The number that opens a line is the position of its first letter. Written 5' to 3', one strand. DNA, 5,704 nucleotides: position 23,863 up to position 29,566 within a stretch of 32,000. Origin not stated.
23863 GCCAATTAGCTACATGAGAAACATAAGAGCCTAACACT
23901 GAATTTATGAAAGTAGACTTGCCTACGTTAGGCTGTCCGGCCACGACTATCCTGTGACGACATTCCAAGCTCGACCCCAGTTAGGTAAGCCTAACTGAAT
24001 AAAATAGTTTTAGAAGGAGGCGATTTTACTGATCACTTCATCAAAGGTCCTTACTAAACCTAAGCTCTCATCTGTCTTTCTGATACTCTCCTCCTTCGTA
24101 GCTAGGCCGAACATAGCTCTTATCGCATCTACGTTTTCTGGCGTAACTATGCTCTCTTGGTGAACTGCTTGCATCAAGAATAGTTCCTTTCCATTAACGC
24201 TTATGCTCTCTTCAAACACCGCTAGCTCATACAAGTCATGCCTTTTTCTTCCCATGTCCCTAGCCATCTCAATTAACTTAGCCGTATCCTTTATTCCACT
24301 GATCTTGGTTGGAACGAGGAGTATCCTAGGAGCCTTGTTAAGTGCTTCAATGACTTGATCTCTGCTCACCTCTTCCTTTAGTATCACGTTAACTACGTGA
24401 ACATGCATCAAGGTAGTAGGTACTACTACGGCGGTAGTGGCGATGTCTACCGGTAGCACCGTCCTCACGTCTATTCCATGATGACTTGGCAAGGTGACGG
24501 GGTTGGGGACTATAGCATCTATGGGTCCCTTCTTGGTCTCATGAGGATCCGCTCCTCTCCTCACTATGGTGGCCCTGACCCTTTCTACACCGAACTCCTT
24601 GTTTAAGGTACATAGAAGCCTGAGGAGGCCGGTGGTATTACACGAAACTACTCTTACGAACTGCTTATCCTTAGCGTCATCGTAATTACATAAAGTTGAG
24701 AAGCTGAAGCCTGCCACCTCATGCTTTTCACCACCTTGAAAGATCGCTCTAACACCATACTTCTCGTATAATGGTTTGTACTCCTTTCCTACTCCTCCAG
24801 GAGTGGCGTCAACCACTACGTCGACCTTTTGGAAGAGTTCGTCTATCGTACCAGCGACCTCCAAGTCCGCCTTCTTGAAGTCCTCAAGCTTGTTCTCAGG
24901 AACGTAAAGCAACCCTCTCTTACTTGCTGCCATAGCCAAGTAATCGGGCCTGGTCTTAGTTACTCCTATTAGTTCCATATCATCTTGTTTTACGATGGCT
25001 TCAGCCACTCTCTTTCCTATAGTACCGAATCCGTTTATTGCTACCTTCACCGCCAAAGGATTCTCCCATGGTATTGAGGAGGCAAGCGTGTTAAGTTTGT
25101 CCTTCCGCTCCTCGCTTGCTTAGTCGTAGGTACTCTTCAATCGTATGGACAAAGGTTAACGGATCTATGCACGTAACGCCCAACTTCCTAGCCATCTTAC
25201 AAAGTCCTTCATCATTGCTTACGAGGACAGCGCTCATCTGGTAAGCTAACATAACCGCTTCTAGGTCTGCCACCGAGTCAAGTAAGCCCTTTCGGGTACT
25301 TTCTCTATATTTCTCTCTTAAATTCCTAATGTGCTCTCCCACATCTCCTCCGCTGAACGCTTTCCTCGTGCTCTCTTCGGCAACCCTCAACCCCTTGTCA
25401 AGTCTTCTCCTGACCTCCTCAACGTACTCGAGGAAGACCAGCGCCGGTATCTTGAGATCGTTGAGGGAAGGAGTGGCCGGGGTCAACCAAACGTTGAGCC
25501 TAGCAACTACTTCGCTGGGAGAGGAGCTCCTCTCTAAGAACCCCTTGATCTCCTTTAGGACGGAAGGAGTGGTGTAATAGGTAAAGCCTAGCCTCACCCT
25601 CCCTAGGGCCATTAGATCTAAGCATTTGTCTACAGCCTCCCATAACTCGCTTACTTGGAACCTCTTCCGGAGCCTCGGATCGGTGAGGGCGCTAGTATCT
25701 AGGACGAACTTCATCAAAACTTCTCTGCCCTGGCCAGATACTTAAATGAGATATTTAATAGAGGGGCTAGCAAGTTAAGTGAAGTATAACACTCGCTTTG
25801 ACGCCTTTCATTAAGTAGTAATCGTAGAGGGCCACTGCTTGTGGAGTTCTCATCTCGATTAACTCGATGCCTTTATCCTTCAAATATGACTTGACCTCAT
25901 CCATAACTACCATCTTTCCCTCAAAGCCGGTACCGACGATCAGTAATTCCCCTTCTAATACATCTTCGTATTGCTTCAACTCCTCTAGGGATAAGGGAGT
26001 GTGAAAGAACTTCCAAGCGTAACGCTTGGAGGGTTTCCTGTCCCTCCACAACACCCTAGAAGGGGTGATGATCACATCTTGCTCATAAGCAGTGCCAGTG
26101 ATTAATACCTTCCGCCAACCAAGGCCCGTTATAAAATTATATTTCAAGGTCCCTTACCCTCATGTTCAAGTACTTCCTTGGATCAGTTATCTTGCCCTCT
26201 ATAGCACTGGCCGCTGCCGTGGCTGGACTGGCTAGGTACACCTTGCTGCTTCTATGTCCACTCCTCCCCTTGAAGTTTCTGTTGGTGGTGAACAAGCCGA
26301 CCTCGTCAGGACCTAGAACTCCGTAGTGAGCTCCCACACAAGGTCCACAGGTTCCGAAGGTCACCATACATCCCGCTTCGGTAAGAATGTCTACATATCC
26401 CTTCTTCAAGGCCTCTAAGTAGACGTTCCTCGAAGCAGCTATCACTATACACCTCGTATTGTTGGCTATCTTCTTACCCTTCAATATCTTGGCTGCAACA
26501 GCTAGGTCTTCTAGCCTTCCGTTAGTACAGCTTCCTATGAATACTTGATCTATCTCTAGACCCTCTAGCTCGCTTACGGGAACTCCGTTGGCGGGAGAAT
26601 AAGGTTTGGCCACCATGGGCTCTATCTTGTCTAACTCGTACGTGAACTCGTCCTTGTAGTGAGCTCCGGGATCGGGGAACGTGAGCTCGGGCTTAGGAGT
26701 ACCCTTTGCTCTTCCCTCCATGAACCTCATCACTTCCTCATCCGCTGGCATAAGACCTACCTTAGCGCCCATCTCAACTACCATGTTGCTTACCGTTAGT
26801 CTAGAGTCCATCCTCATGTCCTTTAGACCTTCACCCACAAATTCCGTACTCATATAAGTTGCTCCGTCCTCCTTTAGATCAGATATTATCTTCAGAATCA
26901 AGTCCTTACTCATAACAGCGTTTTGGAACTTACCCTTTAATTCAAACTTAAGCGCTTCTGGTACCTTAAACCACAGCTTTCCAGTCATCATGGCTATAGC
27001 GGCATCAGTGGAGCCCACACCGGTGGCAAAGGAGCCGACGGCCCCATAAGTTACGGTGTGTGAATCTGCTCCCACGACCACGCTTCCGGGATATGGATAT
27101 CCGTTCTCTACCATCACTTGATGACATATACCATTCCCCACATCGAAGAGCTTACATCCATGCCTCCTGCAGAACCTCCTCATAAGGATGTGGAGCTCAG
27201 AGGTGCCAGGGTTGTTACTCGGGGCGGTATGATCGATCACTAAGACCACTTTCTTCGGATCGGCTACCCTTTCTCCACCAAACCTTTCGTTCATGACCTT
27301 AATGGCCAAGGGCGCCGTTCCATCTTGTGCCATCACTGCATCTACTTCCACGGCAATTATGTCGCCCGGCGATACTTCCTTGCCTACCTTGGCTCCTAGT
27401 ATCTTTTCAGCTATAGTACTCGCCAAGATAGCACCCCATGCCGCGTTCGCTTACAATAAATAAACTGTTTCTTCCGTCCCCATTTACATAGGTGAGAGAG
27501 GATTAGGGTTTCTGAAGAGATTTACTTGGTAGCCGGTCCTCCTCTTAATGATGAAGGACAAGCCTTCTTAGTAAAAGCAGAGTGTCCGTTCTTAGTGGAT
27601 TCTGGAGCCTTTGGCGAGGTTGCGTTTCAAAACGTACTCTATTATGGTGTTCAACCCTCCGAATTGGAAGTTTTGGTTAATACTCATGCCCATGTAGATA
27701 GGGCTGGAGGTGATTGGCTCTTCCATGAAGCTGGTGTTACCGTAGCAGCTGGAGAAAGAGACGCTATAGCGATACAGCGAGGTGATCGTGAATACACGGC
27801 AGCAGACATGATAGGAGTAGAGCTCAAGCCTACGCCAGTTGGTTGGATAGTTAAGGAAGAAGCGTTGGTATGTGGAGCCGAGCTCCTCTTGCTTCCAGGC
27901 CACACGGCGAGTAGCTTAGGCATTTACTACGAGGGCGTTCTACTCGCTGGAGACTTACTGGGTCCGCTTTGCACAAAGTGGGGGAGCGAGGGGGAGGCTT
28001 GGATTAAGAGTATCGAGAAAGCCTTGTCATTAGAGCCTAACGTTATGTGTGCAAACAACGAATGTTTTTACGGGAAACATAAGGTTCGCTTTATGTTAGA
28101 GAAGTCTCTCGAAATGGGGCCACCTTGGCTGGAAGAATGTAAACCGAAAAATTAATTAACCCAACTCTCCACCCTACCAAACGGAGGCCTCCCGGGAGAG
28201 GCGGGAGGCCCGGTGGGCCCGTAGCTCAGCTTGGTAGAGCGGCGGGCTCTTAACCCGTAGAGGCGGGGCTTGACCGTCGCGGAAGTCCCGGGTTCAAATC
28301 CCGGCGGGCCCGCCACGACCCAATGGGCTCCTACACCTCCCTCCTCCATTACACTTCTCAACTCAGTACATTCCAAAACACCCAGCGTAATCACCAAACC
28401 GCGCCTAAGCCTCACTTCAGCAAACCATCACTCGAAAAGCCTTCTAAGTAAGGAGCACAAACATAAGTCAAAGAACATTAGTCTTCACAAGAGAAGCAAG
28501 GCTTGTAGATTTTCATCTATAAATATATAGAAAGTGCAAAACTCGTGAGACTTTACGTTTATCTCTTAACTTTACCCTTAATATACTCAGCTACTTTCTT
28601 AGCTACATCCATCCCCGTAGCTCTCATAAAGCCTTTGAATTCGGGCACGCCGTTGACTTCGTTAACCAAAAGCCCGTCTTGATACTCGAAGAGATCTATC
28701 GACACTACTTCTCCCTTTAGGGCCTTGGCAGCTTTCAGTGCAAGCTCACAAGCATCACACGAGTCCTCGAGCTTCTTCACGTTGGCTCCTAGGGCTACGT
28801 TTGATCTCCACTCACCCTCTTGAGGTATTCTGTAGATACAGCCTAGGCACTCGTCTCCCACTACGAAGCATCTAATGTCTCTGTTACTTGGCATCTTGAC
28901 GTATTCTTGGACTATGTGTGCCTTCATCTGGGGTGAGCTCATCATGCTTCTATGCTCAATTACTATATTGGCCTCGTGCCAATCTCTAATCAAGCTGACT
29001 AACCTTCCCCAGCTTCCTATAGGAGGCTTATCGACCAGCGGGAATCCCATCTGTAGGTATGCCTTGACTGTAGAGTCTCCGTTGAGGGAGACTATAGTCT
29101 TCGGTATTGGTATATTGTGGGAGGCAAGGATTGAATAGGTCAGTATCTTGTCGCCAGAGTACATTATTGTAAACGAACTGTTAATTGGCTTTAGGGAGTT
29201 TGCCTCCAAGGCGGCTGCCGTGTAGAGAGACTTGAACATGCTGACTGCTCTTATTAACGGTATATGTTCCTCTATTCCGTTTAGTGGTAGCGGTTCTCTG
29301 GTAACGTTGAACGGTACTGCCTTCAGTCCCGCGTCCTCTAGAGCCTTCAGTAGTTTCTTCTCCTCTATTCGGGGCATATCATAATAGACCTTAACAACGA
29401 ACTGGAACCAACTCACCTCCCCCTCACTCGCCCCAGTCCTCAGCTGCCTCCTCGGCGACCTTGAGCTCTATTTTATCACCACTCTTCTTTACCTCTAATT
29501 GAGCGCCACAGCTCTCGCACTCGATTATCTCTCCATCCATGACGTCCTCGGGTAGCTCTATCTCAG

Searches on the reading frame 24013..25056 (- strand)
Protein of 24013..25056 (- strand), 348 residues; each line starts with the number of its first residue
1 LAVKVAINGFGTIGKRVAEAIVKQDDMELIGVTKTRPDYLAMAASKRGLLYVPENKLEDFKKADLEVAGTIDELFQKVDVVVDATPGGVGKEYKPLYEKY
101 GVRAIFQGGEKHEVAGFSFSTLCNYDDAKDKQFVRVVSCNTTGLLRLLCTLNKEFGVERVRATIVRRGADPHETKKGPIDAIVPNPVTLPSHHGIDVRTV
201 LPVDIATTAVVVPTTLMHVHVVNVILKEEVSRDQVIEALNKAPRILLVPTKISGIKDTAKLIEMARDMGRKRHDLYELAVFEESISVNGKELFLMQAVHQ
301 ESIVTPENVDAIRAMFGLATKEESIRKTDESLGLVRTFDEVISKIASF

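Call 84: search_protein_families(library=pfam, proteins=[window:24013-25056:-], max_evalue=0.00001)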
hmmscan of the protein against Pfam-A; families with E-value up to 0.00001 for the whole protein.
window:24013-25056:- (348 aa): 3 families
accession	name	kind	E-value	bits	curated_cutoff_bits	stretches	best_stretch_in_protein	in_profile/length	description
PF02800.25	Gp_dh_C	-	3.3e-28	98.7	24.4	1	144-298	1-158/158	Glyceraldehyde 3-phosphate dehydrogenase, C-terminal domain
PF00044.30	Gp_dh_N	-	6.5e-08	33.2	31.7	1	3-42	1-41/101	Glyceraldehyde 3-phosphate dehydrogenase, NAD binding domain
PF01113.26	DapB_N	-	1.4e-07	32.1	25.6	1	3-105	1-95/124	Dihydrodipicolinate reductase, N-terminus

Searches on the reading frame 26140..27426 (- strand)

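Call 84: search_protein_families(library=pfam, proteins=[window:26140-27426:-], max_evalue=0.00001)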
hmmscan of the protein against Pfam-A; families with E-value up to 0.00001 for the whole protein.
window:26140-27426:- (429 aa): 2 families
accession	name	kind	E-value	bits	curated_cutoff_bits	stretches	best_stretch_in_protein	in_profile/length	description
PF00330.25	Aconitase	-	7e-102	342.2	28.7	2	7-286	1-305/463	Aconitase family (aconitate hydratase)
PF04412.18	AcnX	-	9.2e-06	25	31.5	0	291-360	290-357/400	Aconitase X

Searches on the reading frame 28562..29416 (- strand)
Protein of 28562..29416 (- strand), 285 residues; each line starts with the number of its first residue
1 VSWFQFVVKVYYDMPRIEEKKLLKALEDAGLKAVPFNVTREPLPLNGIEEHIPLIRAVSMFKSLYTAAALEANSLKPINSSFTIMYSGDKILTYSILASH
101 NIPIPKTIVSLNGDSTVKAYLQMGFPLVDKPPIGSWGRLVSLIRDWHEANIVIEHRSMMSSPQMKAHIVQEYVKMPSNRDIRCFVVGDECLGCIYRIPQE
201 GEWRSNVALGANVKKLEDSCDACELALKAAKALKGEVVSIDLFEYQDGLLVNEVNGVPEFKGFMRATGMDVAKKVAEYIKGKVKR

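Call 84: search_protein_families(library=pfam, proteins=[window:28562-29416:-], max_evalue=0.00001)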
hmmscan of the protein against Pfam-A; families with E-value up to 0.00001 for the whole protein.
window:28562-29416:- (285 aa): 2 families
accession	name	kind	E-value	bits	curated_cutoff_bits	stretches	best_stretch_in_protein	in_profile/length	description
PF08443.16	RimK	-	2.4e-37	128.8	21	1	89-279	3-188/188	RimK-like ATP-grasp domain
PF02955.21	GSH-S_ATP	-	1.4e-11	44.6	23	1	104-235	12-141/175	Prokaryotic glutathione synthetase, ATP-grasp domain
